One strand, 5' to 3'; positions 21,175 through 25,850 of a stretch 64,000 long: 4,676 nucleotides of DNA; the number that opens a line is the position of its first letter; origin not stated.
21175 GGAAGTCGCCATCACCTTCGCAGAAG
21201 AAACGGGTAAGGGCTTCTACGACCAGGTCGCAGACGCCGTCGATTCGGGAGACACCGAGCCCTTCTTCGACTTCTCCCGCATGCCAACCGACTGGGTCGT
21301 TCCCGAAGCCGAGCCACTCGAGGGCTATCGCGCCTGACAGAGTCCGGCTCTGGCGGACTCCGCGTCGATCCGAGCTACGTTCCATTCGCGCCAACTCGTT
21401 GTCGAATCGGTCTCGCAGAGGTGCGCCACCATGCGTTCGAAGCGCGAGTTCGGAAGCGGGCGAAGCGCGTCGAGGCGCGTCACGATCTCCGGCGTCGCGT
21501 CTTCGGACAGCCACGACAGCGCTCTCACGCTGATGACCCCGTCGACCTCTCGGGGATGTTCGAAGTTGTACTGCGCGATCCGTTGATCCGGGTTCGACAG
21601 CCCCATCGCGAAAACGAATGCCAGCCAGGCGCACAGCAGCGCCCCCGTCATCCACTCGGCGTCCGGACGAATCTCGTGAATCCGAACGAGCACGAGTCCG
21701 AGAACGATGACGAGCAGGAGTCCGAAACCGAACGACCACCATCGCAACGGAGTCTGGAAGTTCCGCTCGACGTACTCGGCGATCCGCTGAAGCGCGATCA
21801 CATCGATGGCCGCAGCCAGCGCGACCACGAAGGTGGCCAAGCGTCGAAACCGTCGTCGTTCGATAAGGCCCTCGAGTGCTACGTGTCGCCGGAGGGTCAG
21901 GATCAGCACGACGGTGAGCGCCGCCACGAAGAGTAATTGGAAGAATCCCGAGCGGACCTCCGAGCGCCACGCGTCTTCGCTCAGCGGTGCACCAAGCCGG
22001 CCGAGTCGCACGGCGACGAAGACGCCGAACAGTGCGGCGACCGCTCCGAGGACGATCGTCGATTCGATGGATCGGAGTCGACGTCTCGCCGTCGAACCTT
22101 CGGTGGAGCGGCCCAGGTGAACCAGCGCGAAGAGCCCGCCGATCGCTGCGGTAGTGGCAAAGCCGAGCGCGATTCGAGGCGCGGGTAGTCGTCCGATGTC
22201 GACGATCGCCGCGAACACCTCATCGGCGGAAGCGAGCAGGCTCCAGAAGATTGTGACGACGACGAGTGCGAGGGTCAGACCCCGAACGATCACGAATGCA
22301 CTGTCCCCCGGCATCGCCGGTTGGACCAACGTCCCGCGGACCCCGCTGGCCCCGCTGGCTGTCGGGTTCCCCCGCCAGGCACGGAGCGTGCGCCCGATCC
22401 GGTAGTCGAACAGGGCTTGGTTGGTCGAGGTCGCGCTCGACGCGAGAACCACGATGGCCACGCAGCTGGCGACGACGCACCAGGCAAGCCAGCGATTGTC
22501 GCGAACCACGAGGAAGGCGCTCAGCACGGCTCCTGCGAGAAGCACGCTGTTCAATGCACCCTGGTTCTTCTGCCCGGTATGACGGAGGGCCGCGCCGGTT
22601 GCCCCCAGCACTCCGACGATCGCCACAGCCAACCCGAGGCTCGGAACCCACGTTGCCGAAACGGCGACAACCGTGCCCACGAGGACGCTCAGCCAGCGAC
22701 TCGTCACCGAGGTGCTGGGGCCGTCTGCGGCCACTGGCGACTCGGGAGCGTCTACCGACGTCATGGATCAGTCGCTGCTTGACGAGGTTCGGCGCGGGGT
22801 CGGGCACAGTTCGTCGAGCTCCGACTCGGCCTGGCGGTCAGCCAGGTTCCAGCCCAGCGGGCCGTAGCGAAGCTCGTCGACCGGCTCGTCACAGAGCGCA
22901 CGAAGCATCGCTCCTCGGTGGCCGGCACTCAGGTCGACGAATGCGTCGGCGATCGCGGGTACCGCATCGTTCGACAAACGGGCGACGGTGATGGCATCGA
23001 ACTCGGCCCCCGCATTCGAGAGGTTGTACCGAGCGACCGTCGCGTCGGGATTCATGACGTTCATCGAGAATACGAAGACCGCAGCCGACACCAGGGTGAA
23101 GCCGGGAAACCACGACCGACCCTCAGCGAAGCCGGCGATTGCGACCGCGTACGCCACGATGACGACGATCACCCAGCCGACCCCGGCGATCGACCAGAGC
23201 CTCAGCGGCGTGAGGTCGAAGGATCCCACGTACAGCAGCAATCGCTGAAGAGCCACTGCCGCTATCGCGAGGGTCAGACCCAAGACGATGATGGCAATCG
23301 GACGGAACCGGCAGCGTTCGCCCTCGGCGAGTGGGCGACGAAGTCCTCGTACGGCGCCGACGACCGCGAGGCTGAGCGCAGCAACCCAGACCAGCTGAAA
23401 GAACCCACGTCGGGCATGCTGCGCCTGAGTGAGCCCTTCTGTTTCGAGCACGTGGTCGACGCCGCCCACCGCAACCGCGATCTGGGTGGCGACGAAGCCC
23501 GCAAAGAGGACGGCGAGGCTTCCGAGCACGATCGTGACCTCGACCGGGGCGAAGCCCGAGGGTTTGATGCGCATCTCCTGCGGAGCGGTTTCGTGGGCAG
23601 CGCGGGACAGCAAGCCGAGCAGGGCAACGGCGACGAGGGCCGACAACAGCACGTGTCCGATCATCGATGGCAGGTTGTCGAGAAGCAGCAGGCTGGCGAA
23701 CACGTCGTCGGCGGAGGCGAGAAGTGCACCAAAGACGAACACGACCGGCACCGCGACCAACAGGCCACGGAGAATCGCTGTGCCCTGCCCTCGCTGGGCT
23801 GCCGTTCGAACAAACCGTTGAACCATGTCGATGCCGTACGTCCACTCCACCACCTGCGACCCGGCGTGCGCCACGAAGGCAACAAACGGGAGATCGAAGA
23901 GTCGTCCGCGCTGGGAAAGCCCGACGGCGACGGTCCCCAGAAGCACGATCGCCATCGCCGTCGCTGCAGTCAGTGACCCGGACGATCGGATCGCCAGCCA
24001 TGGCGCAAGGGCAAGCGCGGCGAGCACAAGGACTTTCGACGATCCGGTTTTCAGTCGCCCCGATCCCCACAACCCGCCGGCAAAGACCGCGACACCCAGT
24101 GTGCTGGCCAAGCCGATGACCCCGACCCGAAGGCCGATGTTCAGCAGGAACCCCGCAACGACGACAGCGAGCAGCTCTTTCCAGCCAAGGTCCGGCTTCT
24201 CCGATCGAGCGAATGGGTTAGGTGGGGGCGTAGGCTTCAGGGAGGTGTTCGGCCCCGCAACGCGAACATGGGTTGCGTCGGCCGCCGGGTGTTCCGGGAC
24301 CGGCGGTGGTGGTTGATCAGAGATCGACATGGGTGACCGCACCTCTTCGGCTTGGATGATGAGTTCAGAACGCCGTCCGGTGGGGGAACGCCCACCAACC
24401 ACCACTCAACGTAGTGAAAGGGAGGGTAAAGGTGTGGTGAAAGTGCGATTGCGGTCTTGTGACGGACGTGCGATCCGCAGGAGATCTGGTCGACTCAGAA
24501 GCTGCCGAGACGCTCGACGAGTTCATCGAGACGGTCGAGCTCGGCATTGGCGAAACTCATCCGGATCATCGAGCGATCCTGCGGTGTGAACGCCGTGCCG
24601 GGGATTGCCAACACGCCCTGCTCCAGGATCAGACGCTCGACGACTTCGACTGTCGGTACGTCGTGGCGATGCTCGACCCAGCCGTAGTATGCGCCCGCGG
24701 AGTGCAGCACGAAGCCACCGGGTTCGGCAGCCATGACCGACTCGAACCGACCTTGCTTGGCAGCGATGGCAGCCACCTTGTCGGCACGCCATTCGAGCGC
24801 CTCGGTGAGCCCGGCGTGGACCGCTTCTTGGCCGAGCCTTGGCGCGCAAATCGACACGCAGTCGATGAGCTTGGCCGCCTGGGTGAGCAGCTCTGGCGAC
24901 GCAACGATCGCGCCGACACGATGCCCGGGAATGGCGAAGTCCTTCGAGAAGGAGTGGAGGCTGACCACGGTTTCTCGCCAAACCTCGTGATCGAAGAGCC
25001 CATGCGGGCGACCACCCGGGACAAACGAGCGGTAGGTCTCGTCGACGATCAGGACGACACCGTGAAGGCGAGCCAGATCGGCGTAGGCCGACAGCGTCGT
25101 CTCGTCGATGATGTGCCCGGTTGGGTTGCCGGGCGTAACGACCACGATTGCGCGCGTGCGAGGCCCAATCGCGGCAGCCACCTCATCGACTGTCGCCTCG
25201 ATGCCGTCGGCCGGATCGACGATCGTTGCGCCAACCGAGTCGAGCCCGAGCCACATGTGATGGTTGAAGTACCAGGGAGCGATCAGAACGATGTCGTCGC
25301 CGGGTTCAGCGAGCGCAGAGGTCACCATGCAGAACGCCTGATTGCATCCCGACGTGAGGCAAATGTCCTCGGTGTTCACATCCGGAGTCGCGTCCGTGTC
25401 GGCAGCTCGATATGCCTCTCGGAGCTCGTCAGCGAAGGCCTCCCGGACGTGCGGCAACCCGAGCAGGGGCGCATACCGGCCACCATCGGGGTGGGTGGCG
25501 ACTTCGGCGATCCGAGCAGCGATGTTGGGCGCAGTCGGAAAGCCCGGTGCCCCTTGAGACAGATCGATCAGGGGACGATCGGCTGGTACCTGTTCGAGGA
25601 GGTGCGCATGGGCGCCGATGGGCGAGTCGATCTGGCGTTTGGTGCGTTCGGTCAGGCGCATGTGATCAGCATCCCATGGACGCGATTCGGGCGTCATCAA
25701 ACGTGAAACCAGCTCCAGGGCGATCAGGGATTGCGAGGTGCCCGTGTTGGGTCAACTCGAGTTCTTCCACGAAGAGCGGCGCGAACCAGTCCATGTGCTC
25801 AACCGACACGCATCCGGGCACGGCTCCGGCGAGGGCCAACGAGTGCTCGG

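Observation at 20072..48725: Hyper-abundant 13-nt palindrome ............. forms REP-like clusters at gene 3' ends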

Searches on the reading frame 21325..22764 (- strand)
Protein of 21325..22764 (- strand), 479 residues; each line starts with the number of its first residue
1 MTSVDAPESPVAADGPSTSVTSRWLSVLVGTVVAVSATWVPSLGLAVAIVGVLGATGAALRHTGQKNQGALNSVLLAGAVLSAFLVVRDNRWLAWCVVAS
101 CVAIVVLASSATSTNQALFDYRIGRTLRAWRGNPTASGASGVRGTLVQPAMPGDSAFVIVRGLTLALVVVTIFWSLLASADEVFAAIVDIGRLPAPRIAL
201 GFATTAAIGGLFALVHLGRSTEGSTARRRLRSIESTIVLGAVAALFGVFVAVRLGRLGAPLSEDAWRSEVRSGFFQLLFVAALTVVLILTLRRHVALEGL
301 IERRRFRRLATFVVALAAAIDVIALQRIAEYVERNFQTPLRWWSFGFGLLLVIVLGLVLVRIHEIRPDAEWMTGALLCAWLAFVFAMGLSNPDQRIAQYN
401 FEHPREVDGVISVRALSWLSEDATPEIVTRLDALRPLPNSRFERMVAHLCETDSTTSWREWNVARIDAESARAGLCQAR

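Call 29: search_protein_families(library=pfam, proteins=[window:21325-22764:-], max_evalue=0.001)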
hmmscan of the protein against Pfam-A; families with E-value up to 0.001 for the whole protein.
window:21325-22764:- (479 aa): 1 family
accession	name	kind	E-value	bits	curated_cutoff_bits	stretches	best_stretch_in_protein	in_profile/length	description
PF13687.11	DUF4153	-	1.4e-41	143.3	27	1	76-428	2-371/373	Domain of unknown function (DUF4153)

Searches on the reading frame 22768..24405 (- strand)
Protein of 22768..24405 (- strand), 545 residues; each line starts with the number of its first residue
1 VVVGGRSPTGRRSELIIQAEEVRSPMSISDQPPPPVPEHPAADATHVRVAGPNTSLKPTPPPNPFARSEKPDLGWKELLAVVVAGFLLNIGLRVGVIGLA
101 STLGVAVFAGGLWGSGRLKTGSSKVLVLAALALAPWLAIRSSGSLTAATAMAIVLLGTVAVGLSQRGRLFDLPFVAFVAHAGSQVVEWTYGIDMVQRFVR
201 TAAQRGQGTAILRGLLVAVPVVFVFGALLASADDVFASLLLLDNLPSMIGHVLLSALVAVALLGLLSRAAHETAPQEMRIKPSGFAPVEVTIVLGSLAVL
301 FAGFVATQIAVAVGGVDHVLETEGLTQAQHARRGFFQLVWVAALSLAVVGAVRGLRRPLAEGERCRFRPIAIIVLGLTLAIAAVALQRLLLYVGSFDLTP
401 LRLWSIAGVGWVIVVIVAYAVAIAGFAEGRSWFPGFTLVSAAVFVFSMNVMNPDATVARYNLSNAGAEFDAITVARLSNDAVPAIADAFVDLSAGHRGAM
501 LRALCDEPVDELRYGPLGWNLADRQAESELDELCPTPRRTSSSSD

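Call 29: search_protein_families(library=pfam, proteins=[window:22768-24405:-], max_evalue=0.001)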
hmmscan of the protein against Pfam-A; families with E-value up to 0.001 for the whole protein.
window:22768-24405:- (545 aa): 1 family
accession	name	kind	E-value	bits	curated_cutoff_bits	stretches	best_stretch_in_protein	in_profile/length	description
PF13687.11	DUF4153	-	2.1e-59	202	27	1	128-487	2-372/373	Domain of unknown function (DUF4153)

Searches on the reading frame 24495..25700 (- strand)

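Call 29: search_protein_families(library=pfam, proteins=[window:24495-25700:-], max_evalue=0.001)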
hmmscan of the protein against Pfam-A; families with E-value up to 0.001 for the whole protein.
window:24495-25700:- (401 aa): 3 families
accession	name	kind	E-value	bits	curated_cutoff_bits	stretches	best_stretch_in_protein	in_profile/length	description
PF00155.27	Aminotran_1_2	-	1.4e-45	156.5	19.7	1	43-398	2-361/361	Aminotransferase class I and II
PF01053.26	Cys_Met_Meta_PP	-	8.3e-08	31.6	27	1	114-225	72-178/381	Cys/Met metabolism PLP-dependent enzyme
PF00266.25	Aminotran_5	-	0.00073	19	21.5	0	110-221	61-176/371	Aminotransferase class-V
